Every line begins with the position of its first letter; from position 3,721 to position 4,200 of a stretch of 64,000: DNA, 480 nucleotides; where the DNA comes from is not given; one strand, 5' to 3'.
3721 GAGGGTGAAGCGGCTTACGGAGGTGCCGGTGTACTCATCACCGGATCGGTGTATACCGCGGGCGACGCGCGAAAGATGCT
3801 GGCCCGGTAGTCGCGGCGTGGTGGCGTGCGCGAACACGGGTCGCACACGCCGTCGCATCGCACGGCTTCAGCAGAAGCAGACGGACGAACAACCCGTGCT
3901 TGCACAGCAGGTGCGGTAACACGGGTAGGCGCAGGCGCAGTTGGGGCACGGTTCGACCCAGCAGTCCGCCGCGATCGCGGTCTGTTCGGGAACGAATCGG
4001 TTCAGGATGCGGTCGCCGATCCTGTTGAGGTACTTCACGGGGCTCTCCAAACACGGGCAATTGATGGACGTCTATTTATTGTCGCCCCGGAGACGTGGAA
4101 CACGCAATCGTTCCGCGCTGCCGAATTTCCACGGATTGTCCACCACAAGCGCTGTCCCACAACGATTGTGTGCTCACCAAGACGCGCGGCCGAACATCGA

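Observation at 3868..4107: Orphan 10-cysteine leader/core peptide gene between folC and DUF4233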

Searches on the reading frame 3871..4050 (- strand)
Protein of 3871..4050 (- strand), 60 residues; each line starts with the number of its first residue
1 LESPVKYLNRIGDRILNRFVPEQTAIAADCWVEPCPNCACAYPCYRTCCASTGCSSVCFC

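Call 3: search_protein_families(library=ncbifam, proteins=[window:3871-4050:-], max_evalue=10)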
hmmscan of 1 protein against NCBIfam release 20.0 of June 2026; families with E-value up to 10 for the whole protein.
seq(60 aa): 0 families

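Call 4: search_protein_families(library=pfam, proteins=[window:3871-4050:-], max_evalue=10)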
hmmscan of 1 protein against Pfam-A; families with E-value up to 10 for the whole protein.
seq(60 aa): 0 families

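Call 5: find_homologous_proteins(query=window:3871-4038:-, max_evalue=10)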
Query seq(56 aa) (56 aa): 1 proteins with E <= 10 among 1 candidates.
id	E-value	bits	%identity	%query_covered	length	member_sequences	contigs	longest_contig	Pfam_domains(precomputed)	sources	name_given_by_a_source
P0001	2.4e-32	127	100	100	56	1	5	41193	-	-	-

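Call 7: find_encoding_contigs(protein=P0001, flank=10000, max_places=10)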
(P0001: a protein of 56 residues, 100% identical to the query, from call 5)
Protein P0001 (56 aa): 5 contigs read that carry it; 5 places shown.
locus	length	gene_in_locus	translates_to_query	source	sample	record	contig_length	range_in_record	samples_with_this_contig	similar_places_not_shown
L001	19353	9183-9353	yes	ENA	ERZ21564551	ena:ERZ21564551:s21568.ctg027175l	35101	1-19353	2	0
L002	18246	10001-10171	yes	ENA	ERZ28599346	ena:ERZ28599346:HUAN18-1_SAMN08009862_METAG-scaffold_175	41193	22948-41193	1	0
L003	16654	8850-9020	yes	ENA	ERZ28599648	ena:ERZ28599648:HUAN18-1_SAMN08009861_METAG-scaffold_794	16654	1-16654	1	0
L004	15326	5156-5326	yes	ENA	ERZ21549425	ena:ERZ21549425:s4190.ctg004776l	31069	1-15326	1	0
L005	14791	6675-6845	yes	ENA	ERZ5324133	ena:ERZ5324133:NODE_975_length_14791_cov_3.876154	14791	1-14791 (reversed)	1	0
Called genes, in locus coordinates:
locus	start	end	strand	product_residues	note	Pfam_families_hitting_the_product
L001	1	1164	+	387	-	?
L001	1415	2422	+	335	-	PF20511:PMI_typeI_cat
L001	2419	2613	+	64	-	PF21621:MPI_cupin_dom (weak)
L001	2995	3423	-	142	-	PF00903:Glyoxalase, PF13468:Glyoxalase_3, PF13669:Glyoxalase_4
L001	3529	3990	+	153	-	PF00108:Thiolase_N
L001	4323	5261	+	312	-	PF02803:Thiolase_C, PF03308:MeaB, PF13604:AAA_30 (weak), PF01656:CbiA (weak)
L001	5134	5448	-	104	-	-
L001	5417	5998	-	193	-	-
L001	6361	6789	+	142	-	-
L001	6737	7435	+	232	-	-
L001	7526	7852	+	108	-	-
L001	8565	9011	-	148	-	PF14017:DUF4233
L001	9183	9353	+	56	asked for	-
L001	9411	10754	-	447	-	PF08245:Mur_ligase_M, PF02875:Mur_ligase_C, PF27239:FOL3_C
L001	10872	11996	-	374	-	PF00133:tRNA-synt_1, PF09334:tRNA-synt_1g (weak), PF08264:Anticodon_1, PF10458:Val_tRNA-synt_C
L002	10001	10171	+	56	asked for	-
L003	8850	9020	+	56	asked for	-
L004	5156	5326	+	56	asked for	-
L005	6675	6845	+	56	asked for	-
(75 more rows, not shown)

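Call 12: search_protein_representatives(protein=window:3871-4038:-)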
Query: 56 residues. Proteins with E-value up to 0.001 (for the whole library): 9; up to 1e-10: 3; up to 1e-30: 1. The best 9 are listed.
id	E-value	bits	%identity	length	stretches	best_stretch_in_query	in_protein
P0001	7.6e-33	126.9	100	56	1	1-56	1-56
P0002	7.3e-21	89.1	65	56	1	2-56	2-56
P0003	8.8e-11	57.4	40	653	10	17-39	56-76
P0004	1.3e-08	50.6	51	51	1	1-56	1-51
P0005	2.2e-07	46.7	51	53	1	1-56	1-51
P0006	4.3e-06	42.6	36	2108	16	22-50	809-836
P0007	7.1e-05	38.8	48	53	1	1-56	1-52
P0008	7.5e-04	35.6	44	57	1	1-56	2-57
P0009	8.5e-04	35.4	42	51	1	1-54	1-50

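Call 15: find_homologous_proteins(query=A1, max_evalue=1)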
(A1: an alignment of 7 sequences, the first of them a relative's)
Query A1 (7 sequences) (56 aa, profile of the alignment): 12 proteins with E <= 1 among 25 candidates.
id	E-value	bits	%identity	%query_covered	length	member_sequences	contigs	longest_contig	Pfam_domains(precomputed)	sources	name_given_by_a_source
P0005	5.2e-22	96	46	100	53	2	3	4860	-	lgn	-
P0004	8.5e-22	95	46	100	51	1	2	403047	-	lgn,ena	-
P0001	3.1e-21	93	100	100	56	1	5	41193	-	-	-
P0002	7.6e-21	92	66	100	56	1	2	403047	-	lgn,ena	-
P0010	2.5e-20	90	48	100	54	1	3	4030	-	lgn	-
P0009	4.4e-20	90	39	96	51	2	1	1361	-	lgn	-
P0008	1.4e-19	88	45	86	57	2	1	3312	-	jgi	jgi:hypothetical protein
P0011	2.1e-16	78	43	86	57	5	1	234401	-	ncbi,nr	ncbi:hypothetical protein [Virgisporangium ochraceum]|nr:hypothetical protein [Virgisporangium ochra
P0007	5.7e-15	73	45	100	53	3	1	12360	-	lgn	-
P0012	8.1e-15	73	50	100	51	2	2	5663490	-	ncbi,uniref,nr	ncbi:hypothetical protein FB566_1554 [Stackebrandtia endophytica]|uniref:Uncharacterized protein n=1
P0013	1.3e-13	69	47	91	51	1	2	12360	-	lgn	-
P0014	1.3e-13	69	46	100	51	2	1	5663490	-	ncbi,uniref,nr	ncbi:hypothetical protein FB566_1552 [Stackebrandtia endophytica]|uniref:Uncharacterized protein n=1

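Call 16: find_encoding_contigs(protein=P0012, flank=10000, max_places=2)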
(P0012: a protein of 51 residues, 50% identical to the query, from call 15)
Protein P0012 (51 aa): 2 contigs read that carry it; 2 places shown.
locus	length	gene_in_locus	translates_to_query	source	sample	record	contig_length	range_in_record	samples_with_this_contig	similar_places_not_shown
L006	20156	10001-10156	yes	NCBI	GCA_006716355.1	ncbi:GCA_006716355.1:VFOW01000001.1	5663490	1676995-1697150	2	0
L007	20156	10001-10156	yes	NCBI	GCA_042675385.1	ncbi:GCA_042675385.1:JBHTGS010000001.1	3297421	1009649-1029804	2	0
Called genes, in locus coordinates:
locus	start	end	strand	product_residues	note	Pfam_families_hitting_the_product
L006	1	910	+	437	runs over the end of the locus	PF04055:Radical_SAM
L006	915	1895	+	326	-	-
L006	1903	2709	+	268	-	PF05116:S6PP (faint), PF08282:Hydrolase_3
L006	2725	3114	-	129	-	PF00383:dCMP_cyt_deam_1, PF08211:dCMP_cyt_deam_2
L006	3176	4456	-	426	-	PF02653:BPD_transp_2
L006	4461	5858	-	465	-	PF02653:BPD_transp_2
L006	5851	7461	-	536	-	PF00005:ABC_tran, PF13555:AAA_29 (faint), PF13304:AAA_21 (faint), PF00005:ABC_tran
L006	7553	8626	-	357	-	PF02608:Bmp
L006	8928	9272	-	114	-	-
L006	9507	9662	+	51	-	-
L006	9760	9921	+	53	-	-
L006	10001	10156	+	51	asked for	-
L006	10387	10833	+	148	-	-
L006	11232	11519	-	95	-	PF10615:DUF2470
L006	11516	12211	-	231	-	PF01126:Heme_oxygenase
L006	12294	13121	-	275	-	PF00005:ABC_tran, PF02463:SMC_N (faint), PF13304:AAA_21 (faint)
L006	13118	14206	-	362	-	PF01032:FecCD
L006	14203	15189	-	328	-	PF01497:Peripla_BP_2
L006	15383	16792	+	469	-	PF04213:HtaA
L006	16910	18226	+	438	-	PF04213:HtaA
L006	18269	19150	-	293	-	PF09335:VTT_dom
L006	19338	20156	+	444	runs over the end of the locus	PF01370:Epimerase, PF08338:DUF1731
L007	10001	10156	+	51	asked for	-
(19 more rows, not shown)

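Call 17: find_encoding_contigs(protein=P0002, flank=10000, max_places=2)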
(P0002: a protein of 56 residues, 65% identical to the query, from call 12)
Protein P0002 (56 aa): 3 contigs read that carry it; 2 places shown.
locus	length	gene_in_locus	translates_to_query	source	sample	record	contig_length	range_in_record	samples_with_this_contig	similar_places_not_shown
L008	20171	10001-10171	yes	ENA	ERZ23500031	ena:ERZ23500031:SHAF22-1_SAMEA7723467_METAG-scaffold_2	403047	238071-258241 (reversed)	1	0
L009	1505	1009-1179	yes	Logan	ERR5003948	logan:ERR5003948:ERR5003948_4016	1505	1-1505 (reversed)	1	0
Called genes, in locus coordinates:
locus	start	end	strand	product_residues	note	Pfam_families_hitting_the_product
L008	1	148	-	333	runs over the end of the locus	PF26571:VldE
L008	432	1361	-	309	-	PF01266:DAO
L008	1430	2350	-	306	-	PF01266:DAO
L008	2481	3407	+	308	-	-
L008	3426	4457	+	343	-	PF21806:DUF6879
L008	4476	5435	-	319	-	PF28097:SCO2522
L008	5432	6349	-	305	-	PF01656:CbiA (weak), PF10609:ParA (weak)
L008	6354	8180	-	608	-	PF28103:SCO2524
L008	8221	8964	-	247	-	PF01234:NNMT_PNMT_TEMT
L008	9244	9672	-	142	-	PF14017:DUF4233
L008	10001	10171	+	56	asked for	-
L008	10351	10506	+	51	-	-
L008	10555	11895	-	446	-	PF08245:Mur_ligase_M, PF02875:Mur_ligase_C, PF27239:FOL3_C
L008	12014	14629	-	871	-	PF00133:tRNA-synt_1, PF09334:tRNA-synt_1g, PF13603:tRNA-synt_1_2, PF00133:tRNA-synt_1, PF09334:tRNA-synt_1g, PF08264:Anticodon_1, PF10458:Val_tRNA-synt_C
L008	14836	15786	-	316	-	PF03308:MeaB, PF13604:AAA_30 (faint), PF01656:CbiA (weak), PF02492:cobW (faint)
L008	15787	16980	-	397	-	PF00108:Thiolase_N, PF00109:ketoacyl-synt (faint), PF02803:Thiolase_C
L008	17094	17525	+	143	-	PF00903:Glyoxalase, PF13468:Glyoxalase_3, PF13669:Glyoxalase_4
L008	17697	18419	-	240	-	PF01209:Ubie_methyltran, PF13489:Methyltransf_23 (weak), PF08003:Methyltransf_9 (weak), PF13847:Methyltransf_31, PF08241:Methyltransf_11, PF08242:Methyltransf_12 (weak), PF13649:Methyltransf_25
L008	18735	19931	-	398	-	PF20511:PMI_typeI_cat, PF21621:MPI_cupin_dom (weak)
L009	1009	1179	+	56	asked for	-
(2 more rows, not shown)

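Call 18: find_encoding_contigs(protein=P0011, flank=10000, max_places=2)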
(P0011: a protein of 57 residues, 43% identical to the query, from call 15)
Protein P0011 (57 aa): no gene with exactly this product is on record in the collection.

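Call 19: find_encoding_contigs(protein=P0007, flank=10000, max_places=2)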
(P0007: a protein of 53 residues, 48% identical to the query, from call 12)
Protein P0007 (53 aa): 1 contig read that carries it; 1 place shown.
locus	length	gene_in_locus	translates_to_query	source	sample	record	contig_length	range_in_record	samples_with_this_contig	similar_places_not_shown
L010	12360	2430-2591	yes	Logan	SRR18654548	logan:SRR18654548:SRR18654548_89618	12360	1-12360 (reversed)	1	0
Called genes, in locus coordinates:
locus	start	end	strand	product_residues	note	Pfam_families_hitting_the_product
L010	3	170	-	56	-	?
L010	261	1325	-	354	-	PF02608:Bmp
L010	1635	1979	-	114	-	-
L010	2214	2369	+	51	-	-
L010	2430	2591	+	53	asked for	-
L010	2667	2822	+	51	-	-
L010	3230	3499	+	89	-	-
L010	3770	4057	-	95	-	PF10615:DUF2470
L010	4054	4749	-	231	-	PF01126:Heme_oxygenase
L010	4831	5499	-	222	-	PF00005:ABC_tran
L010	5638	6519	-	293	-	PF09335:VTT_dom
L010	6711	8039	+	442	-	PF01370:Epimerase, PF08338:DUF1731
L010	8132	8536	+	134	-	PF00903:Glyoxalase, PF22677:Ble-like_N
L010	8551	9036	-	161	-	-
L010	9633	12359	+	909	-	?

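Call 27: search_protein_families(library=pfam, proteins=[L006:8928-9272:-, L006:10387-10833:+], max_evalue=1)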
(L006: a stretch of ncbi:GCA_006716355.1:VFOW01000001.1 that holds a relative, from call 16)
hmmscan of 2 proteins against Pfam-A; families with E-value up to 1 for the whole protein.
L006:8928-9272:- (114 aa): 5 families
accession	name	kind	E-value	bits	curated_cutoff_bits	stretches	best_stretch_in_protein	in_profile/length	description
PF12250.14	AftA_N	-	0.0048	16.2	26.7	1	58-93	262-296/429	Arabinofuranosyltransferase N terminal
PF01027.25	Bax1-I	-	0.053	13.7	34.1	1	11-113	43-143/207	Inhibitor of apoptosis-promoting Bax1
PF10754.15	DUF2569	-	0.058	14.3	26.5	1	22-88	68-134/143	Protein of unknown function (DUF2569)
PF09925.14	DUF2157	-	0.17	12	32.4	1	38-112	38-111/146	Predicted membrane protein (DUF2157)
PF12036.14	DUF3522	-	0.41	11.2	29.3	1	67-113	121-169/188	Protein of unknown function (DUF3522)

L006:10387-10833:+ (148 aa): 1 family
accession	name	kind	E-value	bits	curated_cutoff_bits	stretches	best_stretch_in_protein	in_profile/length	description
PF24352.1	DUF7512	-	0.21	11.7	27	1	112-136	3-27/46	Family of unknown function (DUF7512)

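Call 42: find_homologous_proteins(query=A2, max_evalue=10)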
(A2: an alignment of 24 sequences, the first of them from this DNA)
Query A2 (24 sequences) (56 aa, profile of the alignment): 63 proteins with E <= 10 among 505 candidates.
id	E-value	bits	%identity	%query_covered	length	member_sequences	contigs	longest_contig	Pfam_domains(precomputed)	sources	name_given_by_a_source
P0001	2.9e-16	78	100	100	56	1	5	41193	-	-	-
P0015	4.8e-13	67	52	41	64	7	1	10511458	-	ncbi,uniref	ncbi:hypothetical protein ACQP1P_25560 [Dactylosporangium sp. CA-052675]|uniref:hypothetical protein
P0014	6.2e-13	67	46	100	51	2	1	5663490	-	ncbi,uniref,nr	ncbi:hypothetical protein FB566_1552 [Stackebrandtia endophytica]|uniref:Uncharacterized protein n=1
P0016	3.9e-12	64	52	41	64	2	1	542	-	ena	-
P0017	1.7e-11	62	38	93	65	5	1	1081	-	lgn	-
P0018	1.8e-11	62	33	80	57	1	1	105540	-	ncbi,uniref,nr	ncbi:hypothetical protein Aph01nite_35210 [Acrocarpospora phusangensis]|uniref:Uncharacterized prote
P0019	2.6e-11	62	50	43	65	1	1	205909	-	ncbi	-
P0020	3.6e-11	61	40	93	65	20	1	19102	-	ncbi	ncbi:hypothetical protein [Streptomyces sp. NPDC054842]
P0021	4.0e-11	61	34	93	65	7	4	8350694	-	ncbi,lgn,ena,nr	ncbi:hypothetical protein ACWDBC_20955 [Streptomyces parvus]|nr:hypothetical protein DBP12_27275 [St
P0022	4.2e-11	61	35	96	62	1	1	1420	-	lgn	-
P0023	9.9e-11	60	46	43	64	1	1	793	-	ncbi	-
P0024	1.3e-10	60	37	93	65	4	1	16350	-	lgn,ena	-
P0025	1.9e-10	59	-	-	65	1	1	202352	-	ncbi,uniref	ncbi:hypothetical protein AB0J80_27795 [Actinoplanes sp. NPDC049548]|uniref:hypothetical protein n=1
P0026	2.3e-10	59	-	-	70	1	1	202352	-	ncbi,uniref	ncbi:hypothetical protein AB0J80_27800 [Actinoplanes sp. NPDC049548]|uniref:hypothetical protein n=1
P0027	3.4e-10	58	-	-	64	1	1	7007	-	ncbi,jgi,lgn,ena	ncbi:MAG TPA: hypothetical protein VF755_13610 [Catenuloplanes sp.]|jgi:hypothetical protein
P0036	2.5e-9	55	29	79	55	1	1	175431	-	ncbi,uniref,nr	ncbi:hypothetical protein Afil01_67820 [Actinorhabdospora filicis]|uniref:Uncharacterized protein n=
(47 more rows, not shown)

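Call 61: predict_structure(alignment_id=A3)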
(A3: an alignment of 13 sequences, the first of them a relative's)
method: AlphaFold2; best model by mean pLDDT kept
length: 56 residues; sequences in the alignment: 13
mean_pLDDT: 68.1   pTM: 0.40
mean pLDDT of the five models: 68.1, 67.2, 64.8, 64.4, 64.3
residues with pLDDT >= 90: 0; 70-90: 31; 50-70: 18; < 50: 7
segments of 3 or more residues with pLDDT < 50: 17-22
pLDDT, mean of each block of 10 residues (from residue 1): 53 49 70 77 84 82
secondary structure, 60 per line:
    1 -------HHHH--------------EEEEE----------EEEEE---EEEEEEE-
elements in order: H8-11 E26-30 E41-45 E49-55

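Call 64: fold_search(model_id=the predicted structure, library=pdb)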
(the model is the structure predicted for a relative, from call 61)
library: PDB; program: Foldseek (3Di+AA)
matches with E <= 10: 11; with E <= 0.001: 0
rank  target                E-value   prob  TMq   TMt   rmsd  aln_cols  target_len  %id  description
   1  4ntq_A                8.2e+00  0.09  0.36  0.29   2.3        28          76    4  CdiA-CT/CdiI toxin and immunity complex from Enterobacter cloacae (released 2014-03-26)
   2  2vsz_A                8.2e+00  0.08  0.34  0.15   7.0        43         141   14  Crystal Structure of the ELMO1 PH domain (released 2009-03-10)
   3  5epw_B                8.2e+00  0.03  0.24  0.15   6.8        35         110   23  C-Terminal Domain Of Human Coronavirus Nl63 Nucleocapsid Protein (released 2017-02-22)
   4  6g13_A                8.7e+00  0.03  0.27  0.17   6.2        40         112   18  C-terminal domain of MERS-CoV nucleocapsid (released 2019-02-27)
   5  6wzo_B                8.7e+00  0.02  0.20  0.13   6.3        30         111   13  Structure of SARS-CoV-2 Nucleocapsid dimerization domain, P1 form (released 2020-05-27)
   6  2yh9_B                9.3e+00  0.03  0.28  0.25   7.6        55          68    7  Crystal structure of the dimeric BamE from E. coli (released 2011-06-29)
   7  7f2e_F                9.3e+00  0.02  0.21  0.15   6.4        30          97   13  SARS-CoV-2 nucleocapsid protein C-terminal domain (dodecamer) (released 2021-10-20)
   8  7xwx_A                9.3e+00  0.01  0.20  0.14   6.4        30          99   13  Crystal structure of SARS-CoV-2 N-CTD (released 2023-02-08)
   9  3r30                  9.9e+00  0.05  0.28  0.09   3.5        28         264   14  MK2 kinase bound to Compound 2 (released 2011-05-25)
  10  7c22_A                9.9e+00  0.01  0.20  0.13   6.4        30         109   13  Crystal structure of the C-terminal domain of SARS-CoV-2 nucleocapsid protein (released 2020-05-20)
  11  7vbf_A                9.9e+00  0.01  0.20  0.13   6.3        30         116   13  1.3 Angstrom Resolution Crystal Structure of SARS-CoV-2 Nucleocapsid dimerization domain, pH 8.5 (released 2022-07-06)

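Call 65: search_solved_structures(query=A3, max_evalue=10)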
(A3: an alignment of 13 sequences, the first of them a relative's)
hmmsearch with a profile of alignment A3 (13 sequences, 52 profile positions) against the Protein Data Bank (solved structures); distinct sequences matched with E-value up to 10: 1.
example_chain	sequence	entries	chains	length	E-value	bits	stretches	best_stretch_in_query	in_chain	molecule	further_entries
3spu_A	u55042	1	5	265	1.7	12.3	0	5-24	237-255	Beta-lactamase NDM-1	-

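Call 78: find_encoding_contigs(protein=P0005, flank=6000, max_places=3)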
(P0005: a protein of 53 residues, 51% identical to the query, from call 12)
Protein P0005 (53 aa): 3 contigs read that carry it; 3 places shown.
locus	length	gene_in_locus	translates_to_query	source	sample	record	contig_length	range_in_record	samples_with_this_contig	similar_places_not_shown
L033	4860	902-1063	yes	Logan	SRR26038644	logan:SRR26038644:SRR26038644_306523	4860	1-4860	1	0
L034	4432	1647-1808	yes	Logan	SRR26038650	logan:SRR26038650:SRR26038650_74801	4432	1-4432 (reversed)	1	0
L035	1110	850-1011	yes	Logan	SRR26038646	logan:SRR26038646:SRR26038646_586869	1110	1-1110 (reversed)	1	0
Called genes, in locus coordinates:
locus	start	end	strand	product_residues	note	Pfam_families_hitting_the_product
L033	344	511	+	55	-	-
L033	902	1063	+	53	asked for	-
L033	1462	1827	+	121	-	-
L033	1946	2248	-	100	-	PF10615:DUF2470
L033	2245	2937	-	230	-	PF01126:Heme_oxygenase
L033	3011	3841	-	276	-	PF00005:ABC_tran, PF02463:SMC_N (faint), PF13304:AAA_21 (faint)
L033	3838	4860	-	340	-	?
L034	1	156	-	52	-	?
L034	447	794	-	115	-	-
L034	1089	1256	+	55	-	-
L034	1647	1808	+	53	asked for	-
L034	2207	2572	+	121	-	-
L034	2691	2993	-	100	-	PF10615:DUF2470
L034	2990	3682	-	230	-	PF01126:Heme_oxygenase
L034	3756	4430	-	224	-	?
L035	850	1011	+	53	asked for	-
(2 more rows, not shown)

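Call 79: find_encoding_contigs(protein=P0010, flank=6000, max_places=3)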
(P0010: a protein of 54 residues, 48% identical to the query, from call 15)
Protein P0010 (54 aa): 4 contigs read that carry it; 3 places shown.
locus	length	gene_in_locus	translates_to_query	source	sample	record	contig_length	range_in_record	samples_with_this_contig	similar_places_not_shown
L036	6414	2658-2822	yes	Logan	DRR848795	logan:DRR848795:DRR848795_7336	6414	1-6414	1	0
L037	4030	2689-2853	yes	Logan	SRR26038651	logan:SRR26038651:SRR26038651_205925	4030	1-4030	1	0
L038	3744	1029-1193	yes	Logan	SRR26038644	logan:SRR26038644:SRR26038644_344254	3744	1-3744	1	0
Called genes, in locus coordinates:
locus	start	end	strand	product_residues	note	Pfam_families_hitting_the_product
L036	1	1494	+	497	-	?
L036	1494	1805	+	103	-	-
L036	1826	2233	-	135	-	PF14017:DUF4233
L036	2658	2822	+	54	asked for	-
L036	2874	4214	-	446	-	PF08245:Mur_ligase_M, PF02875:Mur_ligase_C, PF27239:FOL3_C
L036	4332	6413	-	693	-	?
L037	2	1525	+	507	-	?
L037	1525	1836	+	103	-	-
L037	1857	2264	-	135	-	PF14017:DUF4233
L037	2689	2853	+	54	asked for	-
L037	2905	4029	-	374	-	?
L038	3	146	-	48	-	?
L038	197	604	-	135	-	PF14017:DUF4233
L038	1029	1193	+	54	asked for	-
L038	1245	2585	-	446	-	PF08245:Mur_ligase_M, PF02875:Mur_ligase_C, PF27239:FOL3_C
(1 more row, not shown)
